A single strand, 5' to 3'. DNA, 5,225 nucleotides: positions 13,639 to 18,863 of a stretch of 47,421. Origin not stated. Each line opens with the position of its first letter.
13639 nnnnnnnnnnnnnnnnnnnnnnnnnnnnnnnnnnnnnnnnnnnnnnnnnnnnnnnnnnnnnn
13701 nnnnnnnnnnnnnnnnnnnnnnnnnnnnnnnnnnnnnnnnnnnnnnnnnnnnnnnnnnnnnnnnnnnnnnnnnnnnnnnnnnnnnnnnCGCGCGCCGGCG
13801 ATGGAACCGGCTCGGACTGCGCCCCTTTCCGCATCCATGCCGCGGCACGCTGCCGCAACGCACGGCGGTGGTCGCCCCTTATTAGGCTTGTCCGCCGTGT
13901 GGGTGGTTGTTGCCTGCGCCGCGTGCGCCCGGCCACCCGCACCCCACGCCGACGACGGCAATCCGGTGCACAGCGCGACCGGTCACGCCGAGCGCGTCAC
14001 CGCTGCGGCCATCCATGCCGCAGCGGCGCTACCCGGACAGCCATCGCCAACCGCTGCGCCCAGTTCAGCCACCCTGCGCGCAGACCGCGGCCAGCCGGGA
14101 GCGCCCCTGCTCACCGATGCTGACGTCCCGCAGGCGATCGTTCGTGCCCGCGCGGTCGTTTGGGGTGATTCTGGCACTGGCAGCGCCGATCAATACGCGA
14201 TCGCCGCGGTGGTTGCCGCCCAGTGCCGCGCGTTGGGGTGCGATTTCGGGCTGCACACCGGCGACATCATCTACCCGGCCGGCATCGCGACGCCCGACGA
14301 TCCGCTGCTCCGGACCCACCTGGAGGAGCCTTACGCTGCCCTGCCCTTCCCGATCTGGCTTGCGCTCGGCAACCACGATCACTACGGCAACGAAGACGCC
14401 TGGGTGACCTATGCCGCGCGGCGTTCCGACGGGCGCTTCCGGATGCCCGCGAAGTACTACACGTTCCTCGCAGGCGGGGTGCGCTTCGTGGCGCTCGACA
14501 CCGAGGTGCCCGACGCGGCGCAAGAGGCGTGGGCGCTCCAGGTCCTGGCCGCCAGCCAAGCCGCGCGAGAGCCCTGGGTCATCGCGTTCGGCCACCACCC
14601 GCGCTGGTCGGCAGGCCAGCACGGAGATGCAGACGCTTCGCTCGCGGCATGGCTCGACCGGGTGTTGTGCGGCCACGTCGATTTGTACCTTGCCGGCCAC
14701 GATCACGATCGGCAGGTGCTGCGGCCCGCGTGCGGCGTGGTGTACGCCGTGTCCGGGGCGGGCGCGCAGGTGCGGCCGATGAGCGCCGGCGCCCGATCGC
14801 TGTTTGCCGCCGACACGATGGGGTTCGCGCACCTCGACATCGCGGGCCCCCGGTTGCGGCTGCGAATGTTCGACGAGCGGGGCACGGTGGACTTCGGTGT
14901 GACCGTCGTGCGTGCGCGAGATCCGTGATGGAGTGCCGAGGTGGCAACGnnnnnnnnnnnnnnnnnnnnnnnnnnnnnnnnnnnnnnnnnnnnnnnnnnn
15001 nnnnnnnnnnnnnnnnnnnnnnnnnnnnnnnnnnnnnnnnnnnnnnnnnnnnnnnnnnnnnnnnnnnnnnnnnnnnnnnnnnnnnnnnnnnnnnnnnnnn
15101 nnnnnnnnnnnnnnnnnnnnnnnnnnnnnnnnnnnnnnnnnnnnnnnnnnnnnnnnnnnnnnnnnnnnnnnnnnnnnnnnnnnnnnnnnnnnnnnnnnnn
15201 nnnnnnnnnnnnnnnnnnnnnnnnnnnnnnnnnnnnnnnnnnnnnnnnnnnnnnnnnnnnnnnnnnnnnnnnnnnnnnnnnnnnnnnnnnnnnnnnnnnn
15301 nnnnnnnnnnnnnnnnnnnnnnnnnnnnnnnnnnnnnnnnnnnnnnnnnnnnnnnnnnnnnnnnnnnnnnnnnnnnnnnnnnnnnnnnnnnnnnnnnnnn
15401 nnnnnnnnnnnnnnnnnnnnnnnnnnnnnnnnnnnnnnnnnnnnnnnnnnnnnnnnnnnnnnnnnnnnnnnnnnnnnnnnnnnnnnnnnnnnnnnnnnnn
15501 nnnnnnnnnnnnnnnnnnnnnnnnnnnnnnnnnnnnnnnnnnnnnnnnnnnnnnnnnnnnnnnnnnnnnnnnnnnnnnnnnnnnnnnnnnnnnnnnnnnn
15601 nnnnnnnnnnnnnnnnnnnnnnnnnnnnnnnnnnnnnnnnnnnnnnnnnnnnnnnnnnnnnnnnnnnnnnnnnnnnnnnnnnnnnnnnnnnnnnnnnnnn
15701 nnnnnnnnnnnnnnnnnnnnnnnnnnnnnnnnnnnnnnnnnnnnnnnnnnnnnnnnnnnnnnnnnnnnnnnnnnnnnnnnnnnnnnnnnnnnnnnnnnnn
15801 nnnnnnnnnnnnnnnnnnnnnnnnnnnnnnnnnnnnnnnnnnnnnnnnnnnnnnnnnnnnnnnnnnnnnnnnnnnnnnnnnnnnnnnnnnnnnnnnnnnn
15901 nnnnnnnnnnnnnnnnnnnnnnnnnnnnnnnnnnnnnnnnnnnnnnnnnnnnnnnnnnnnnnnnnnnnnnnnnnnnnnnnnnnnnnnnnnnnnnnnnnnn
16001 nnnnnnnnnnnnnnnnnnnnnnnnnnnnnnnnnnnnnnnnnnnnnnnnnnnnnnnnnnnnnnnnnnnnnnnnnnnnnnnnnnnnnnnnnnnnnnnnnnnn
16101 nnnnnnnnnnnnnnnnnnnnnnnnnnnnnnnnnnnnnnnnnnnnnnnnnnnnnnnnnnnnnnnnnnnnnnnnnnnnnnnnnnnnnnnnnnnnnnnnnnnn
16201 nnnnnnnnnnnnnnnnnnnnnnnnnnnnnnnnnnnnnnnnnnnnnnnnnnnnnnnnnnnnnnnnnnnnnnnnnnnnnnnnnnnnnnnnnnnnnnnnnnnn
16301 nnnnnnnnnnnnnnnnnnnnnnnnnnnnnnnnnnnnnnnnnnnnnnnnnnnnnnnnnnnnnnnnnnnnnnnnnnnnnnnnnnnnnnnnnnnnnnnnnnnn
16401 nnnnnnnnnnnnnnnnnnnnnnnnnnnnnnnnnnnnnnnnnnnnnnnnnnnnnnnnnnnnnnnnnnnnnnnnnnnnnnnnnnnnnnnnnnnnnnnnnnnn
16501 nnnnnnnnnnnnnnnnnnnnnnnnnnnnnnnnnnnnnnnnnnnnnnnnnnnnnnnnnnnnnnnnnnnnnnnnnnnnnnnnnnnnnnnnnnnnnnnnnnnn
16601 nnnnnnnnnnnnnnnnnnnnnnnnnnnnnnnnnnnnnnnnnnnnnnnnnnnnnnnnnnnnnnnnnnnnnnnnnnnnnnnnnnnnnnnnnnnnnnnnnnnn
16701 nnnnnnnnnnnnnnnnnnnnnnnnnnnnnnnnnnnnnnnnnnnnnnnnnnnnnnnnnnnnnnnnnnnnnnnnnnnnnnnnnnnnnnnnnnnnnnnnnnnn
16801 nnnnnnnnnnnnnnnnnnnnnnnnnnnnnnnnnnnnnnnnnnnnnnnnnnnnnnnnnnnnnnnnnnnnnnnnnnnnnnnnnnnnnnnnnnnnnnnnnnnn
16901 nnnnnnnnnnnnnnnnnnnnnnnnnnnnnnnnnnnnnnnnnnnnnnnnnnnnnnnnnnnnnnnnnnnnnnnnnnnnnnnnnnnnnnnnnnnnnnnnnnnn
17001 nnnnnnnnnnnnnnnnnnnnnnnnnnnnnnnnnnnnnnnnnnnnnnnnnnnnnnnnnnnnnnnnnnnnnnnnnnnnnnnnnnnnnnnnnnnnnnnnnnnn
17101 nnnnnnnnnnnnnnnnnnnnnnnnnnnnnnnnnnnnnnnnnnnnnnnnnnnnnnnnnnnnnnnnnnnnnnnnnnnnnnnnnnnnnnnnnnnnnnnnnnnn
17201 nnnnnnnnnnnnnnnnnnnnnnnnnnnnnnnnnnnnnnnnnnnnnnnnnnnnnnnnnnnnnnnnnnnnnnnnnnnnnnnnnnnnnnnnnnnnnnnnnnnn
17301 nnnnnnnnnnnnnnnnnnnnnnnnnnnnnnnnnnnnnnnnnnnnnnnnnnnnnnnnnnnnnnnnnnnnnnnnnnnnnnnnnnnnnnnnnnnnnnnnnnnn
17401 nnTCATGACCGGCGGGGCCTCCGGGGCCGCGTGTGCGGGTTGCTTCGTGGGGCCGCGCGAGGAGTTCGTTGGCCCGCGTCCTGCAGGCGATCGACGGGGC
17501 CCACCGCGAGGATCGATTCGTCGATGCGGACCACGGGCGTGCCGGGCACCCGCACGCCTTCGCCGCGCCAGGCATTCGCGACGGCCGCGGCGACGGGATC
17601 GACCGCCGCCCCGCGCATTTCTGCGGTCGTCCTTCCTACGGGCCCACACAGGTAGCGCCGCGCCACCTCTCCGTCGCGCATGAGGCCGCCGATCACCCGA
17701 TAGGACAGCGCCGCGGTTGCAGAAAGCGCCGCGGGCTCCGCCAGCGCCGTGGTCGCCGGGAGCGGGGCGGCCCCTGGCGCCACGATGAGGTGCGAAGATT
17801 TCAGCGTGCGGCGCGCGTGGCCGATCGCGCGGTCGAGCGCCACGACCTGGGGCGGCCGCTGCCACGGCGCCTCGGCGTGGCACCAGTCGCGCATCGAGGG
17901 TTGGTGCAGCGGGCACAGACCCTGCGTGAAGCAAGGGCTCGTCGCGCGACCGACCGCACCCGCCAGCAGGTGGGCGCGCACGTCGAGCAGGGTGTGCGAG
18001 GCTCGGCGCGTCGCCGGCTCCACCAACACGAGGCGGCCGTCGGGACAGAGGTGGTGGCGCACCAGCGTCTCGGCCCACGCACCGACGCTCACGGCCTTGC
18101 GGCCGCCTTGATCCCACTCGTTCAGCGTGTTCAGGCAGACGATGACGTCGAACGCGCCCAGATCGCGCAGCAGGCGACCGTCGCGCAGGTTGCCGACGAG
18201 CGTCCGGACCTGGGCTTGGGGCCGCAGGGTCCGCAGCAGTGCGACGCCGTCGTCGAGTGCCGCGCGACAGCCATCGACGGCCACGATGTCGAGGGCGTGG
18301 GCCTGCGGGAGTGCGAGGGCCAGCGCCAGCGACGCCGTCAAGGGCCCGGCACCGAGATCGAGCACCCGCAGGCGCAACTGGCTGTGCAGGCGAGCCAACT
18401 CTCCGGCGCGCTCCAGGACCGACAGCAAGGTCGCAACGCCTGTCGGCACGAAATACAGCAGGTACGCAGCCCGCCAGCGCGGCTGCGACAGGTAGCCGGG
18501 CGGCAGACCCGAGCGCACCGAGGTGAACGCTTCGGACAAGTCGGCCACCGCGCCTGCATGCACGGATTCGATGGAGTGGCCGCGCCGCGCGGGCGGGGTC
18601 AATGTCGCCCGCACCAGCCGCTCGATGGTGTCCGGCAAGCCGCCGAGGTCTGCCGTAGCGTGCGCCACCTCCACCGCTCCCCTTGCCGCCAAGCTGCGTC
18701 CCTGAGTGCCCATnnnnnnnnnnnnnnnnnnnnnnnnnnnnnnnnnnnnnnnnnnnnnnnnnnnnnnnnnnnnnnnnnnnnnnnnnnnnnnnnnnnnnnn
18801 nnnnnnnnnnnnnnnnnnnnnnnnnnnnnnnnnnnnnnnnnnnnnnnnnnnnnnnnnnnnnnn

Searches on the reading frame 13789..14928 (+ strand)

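Call 33: search_protein_families(library=pfam, proteins=[window:13789-14928:+], max_evalue=0.001)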
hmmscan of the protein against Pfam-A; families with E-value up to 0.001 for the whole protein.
window:13789-14928:+ (379 aa): 1 family
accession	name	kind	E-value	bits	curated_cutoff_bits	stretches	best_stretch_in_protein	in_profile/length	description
PF00149.33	Metallophos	-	2.1e-12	48.3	21.5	1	126-307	7-190/191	Calcineurin-like phosphoesterase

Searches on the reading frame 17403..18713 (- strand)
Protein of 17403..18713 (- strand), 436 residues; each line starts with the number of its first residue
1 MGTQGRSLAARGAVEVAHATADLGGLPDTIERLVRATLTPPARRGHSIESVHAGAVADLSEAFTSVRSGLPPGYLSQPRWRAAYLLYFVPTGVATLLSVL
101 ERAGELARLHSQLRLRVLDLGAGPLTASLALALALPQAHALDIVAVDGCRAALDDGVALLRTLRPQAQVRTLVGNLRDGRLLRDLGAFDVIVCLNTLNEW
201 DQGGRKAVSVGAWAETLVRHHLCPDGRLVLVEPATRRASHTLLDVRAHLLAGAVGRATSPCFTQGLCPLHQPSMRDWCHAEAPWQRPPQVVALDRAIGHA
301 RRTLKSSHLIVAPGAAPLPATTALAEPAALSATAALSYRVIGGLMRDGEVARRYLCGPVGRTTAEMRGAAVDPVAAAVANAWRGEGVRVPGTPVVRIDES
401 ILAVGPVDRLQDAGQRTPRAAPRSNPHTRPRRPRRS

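Call 4: search_protein_families(library=pfam, proteins=[window:17403-18713:-], max_evalue=0.01)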
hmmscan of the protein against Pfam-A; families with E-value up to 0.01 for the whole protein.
window:17403-18713:- (436 aa): 3 families
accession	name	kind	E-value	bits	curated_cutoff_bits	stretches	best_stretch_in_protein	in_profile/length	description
PF09243.16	Rsm22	-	1e-10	41.9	23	1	82-286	5-191/275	Mitochondrial small ribosomal subunit Rsm22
PF08242.18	Methyltransf_12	-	0.00019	22.5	30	1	118-227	1-97/98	Methyltransferase domain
PF13649.12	Methyltransf_25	-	0.00022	22.3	27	1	117-203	1-80/97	Methyltransferase domain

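Call 5: search_protein_families(library=ncbifam, proteins=[window:17403-18713:-], max_evalue=0.01)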
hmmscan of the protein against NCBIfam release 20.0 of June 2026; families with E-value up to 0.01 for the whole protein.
window:17403-18713:- (436 aa): 1 family
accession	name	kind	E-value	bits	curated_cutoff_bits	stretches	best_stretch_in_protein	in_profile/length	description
TIGR03534.1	RF_mod_PrmC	equivalog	0.0055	16.2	199.1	1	106-193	81-162/253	peptide chain release factor N(5)-glutamine methyltransferase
